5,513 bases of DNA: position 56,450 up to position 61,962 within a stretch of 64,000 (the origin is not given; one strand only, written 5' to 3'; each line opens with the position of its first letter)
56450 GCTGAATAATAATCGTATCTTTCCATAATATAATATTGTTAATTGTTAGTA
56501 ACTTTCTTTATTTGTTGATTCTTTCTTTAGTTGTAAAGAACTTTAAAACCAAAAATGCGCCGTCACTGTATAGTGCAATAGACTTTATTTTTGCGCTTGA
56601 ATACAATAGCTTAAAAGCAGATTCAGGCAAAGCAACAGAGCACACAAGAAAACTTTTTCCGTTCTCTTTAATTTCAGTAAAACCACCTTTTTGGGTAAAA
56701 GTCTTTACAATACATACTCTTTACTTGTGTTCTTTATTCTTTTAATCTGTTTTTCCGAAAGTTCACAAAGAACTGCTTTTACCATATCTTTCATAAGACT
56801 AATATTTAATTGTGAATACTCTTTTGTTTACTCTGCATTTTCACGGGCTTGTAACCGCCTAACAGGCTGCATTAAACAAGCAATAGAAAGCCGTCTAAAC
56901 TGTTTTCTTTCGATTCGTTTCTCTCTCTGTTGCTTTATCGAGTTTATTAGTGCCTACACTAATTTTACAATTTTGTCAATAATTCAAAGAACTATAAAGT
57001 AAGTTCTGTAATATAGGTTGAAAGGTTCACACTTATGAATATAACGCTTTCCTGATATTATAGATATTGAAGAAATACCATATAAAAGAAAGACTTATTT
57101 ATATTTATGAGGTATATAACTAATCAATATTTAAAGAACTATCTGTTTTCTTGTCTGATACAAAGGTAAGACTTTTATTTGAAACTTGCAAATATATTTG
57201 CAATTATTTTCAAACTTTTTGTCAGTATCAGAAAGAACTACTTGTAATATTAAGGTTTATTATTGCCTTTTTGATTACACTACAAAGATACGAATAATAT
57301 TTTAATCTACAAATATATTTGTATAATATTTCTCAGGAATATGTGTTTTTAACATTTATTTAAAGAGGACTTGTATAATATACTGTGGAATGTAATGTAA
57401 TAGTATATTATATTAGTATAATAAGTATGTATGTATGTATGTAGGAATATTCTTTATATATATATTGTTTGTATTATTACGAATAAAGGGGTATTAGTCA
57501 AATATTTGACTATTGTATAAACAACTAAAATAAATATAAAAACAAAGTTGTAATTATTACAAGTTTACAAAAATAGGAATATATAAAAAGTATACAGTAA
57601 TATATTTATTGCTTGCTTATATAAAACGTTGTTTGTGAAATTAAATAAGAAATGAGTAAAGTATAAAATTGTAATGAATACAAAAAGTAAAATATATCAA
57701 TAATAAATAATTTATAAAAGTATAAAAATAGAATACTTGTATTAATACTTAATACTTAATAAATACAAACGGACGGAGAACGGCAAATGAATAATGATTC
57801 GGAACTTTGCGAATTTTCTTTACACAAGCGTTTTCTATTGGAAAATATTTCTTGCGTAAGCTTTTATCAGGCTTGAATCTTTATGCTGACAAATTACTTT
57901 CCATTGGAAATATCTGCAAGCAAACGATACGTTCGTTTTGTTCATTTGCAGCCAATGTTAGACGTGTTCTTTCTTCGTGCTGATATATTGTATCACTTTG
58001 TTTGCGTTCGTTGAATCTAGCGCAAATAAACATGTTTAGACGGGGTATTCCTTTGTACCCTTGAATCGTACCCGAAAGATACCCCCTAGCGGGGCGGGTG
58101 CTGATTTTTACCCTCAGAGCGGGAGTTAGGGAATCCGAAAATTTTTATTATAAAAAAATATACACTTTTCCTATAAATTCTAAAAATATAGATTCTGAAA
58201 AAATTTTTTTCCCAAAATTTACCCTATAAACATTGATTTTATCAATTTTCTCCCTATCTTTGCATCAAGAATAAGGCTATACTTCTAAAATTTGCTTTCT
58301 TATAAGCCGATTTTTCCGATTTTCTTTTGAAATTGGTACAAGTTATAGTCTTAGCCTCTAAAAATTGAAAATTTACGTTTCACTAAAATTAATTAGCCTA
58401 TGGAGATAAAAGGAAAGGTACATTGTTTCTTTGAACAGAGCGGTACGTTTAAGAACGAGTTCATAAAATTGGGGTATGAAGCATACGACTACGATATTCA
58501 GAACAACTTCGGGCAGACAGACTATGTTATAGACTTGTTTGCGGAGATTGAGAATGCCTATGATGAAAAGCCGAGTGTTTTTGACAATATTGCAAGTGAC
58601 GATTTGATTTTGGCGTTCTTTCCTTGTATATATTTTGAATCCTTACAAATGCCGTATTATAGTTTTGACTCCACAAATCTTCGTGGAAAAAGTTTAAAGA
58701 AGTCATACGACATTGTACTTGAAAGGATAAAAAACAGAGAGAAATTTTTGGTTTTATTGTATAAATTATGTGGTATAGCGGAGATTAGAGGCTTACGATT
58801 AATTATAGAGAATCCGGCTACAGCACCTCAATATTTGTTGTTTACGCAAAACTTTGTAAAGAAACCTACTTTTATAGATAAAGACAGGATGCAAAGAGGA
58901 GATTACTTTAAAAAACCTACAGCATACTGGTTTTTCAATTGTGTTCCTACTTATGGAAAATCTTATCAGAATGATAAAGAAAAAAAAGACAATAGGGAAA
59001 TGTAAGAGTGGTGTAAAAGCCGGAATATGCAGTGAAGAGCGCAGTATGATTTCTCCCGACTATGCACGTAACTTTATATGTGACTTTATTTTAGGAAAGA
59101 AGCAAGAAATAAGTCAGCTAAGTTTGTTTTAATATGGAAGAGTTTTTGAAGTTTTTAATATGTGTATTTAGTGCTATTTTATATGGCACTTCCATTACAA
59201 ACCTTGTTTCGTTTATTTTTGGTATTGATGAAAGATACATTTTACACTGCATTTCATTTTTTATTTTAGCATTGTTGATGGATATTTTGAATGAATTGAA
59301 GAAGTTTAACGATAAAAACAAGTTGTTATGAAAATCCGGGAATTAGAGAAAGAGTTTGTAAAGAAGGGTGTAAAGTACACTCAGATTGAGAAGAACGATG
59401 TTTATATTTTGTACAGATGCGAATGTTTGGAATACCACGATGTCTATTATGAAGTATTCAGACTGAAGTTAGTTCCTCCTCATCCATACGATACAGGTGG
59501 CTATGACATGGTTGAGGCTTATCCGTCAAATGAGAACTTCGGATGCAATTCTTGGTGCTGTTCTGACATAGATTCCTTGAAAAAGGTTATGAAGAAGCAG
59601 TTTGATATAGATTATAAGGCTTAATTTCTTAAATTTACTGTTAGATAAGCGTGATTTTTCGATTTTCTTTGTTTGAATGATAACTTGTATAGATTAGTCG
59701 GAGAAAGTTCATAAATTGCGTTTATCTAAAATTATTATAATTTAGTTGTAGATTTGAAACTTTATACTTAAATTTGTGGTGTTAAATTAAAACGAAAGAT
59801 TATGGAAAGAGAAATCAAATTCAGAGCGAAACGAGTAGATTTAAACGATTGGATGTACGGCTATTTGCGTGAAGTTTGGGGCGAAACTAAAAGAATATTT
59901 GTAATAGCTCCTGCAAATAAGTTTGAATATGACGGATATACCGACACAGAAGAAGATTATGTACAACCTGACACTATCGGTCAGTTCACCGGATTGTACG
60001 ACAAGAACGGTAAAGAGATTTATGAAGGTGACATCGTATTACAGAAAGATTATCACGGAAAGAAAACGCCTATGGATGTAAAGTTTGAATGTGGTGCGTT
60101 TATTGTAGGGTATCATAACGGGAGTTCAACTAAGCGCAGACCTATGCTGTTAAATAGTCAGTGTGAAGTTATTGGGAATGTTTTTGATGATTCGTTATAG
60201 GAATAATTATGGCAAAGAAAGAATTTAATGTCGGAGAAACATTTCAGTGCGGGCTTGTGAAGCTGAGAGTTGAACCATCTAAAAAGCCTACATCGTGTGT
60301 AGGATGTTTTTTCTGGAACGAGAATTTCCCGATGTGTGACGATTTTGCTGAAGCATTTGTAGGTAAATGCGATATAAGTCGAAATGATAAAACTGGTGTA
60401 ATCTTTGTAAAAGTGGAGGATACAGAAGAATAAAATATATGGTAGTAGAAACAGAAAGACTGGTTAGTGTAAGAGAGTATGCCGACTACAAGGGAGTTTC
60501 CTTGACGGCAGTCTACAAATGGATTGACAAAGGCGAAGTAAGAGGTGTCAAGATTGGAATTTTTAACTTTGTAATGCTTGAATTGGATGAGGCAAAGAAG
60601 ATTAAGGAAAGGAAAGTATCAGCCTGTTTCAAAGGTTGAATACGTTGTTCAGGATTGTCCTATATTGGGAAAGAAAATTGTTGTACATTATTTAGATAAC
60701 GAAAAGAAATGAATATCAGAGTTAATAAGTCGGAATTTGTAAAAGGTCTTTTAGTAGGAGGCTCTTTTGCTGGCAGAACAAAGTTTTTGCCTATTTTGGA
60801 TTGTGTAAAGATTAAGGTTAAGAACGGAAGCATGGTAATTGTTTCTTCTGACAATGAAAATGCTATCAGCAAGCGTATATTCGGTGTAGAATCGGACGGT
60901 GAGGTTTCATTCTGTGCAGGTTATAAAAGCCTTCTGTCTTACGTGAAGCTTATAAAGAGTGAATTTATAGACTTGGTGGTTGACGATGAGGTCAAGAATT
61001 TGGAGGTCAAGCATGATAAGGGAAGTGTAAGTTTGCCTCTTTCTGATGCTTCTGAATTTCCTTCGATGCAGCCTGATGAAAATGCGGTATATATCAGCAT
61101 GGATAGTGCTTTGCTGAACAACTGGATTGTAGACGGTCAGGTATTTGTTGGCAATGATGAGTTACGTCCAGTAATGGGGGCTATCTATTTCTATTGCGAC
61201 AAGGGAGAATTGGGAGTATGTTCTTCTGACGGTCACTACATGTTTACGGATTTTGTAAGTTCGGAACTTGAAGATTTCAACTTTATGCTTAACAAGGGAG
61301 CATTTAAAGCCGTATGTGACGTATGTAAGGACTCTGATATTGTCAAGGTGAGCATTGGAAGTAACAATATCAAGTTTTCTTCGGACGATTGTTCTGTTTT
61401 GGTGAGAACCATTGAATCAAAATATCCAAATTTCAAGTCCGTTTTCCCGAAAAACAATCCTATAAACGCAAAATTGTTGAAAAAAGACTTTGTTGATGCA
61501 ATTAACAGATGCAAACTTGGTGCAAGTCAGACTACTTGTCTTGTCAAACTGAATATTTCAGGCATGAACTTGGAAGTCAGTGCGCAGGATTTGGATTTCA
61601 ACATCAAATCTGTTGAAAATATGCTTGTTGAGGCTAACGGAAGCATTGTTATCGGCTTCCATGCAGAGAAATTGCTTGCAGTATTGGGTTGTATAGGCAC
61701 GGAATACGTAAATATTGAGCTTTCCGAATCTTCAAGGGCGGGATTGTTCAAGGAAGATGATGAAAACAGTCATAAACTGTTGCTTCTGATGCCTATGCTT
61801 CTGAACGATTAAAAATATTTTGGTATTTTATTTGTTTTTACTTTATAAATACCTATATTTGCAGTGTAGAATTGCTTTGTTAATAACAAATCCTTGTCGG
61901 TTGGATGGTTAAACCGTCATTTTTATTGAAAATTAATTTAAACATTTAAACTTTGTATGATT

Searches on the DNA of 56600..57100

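Call 64: search_rna_families(source=window, start=56600, end=57100, threshold=evalue, max_evalue=0.01, show_alignments=1)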
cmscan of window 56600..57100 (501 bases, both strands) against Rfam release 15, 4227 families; matches with E-value up to 0.01: 1.
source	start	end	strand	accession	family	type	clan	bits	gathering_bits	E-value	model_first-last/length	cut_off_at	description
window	56825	56878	-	RF03160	twister-P1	Gene; ribozyme;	CL00120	52.6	67.2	5.3e-11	1-68/68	no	type-P1 twister ribozyme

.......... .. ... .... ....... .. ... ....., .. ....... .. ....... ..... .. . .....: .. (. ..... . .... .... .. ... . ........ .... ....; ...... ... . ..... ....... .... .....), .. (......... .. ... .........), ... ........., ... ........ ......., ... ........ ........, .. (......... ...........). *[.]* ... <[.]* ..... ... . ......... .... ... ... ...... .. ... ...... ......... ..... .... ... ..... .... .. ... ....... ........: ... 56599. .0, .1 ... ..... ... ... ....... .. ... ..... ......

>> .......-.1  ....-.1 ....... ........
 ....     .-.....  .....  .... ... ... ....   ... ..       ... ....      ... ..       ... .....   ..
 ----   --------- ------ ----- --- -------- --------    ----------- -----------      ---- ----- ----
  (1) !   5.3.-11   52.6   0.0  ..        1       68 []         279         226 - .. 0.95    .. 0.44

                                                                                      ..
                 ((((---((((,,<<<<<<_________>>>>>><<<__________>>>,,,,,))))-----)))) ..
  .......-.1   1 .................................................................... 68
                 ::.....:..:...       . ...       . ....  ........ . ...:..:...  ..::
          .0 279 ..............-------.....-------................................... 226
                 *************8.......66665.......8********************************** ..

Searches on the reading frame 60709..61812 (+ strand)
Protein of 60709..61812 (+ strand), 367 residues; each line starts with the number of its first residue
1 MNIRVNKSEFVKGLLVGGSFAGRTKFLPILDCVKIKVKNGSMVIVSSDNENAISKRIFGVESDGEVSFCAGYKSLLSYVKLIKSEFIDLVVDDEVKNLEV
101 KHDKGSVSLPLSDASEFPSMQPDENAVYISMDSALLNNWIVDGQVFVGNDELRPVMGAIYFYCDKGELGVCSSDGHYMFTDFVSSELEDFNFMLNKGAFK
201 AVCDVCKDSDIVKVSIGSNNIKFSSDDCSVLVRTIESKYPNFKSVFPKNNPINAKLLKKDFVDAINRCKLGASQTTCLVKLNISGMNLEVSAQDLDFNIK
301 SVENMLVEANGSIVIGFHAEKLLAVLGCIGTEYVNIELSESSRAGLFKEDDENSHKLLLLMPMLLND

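Call 24: search_protein_families(library=phrogs, proteins=[window:60709-61812:+], max_evalue=0.00001)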
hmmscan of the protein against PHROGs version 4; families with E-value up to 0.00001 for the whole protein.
window:60709-61812:+ (367 aa): 2 families
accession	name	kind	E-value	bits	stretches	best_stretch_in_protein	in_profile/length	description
phrog_947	-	DNA, RNA and nucleotide metabolism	2.1e-49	169.4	1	1-365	3-365/368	DNA polymerase processivity factor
phrog_3007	-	DNA, RNA and nucleotide metabolism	6.4e-06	27.1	0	144-287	14-162/190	RusA-like Holliday junction resolvase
